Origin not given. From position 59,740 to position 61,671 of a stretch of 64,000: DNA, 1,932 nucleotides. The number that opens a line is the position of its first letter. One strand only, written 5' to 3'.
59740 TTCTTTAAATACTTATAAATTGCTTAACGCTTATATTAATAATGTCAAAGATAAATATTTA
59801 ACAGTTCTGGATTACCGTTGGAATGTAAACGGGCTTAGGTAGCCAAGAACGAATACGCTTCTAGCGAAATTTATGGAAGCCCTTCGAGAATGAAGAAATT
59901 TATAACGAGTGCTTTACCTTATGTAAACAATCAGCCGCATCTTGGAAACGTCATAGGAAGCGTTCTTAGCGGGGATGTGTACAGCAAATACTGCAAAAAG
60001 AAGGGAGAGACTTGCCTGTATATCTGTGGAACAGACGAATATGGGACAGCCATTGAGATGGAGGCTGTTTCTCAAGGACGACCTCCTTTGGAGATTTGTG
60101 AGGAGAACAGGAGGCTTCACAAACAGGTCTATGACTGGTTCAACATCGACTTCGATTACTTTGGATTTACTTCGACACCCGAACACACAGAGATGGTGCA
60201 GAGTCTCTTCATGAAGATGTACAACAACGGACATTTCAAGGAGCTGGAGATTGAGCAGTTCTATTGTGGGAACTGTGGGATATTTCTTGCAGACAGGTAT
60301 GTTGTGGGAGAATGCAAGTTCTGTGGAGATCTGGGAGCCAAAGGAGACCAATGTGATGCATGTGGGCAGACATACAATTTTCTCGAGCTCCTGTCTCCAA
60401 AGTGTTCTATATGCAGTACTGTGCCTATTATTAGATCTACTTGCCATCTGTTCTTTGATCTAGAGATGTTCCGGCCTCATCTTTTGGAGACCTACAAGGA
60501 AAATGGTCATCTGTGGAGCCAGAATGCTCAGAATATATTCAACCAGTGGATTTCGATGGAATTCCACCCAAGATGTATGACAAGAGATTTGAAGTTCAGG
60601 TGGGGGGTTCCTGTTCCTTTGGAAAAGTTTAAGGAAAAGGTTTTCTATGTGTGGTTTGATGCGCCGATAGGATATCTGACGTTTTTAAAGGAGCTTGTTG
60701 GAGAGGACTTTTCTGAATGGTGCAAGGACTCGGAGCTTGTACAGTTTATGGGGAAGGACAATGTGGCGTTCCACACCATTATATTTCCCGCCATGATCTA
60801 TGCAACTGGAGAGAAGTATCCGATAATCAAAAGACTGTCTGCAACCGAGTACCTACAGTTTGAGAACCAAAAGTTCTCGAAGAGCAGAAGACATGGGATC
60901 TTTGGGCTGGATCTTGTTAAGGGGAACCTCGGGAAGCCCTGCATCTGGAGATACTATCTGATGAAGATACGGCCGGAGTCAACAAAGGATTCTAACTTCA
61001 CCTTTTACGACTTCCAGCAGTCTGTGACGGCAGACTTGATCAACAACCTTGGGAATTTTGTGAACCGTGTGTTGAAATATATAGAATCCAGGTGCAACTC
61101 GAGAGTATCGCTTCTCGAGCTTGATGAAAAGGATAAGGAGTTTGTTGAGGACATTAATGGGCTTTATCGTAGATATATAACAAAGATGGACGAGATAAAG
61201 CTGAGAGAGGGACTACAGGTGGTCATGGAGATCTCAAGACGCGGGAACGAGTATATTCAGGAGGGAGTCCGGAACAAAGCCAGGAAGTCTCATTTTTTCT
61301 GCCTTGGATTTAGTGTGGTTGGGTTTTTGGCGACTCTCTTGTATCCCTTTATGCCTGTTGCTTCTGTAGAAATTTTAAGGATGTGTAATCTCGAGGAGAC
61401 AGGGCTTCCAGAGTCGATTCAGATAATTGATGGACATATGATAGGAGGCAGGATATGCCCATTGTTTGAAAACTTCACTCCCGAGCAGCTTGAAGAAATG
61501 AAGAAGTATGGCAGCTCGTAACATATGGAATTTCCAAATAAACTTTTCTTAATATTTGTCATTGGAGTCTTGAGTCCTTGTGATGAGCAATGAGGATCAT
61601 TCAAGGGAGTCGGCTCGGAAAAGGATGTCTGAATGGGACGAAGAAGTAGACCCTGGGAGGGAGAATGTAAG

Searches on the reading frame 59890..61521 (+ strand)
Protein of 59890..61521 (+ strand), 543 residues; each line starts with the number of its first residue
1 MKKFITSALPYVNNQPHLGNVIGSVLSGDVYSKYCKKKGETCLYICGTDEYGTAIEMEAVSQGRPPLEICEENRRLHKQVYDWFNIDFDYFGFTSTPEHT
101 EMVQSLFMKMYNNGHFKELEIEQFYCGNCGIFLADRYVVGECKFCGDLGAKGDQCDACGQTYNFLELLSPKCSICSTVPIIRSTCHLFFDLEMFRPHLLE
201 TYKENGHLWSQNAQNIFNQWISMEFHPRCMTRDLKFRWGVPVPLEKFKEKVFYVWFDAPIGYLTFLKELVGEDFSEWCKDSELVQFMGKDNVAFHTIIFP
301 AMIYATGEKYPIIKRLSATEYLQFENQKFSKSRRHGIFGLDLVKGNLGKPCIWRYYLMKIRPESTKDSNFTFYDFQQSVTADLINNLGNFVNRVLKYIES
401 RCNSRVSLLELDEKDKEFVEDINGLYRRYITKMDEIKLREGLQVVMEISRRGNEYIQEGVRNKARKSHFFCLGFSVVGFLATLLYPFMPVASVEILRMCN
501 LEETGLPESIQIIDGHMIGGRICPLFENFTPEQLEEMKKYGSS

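Call 50: search_protein_families(library=pfam, proteins=[window:59890-61521:+])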
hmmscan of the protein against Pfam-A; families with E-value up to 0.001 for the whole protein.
window:59890-61521:+ (543 aa): 3 families
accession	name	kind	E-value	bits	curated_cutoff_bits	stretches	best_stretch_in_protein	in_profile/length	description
PF09334.17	tRNA-synt_1g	-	5e-130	434.2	20.1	1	4-395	2-391/391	tRNA synthetases class I (M)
PF00133.28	tRNA-synt_1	-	1.8e-09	37.3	22.7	1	7-58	29-79/414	tRNA synthetases class I (I, L, M and V)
PF19303.5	Anticodon_3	-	2.5e-06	27.9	23.5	1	412-512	8-114/152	Anticodon binding domain of methionyl tRNA ligase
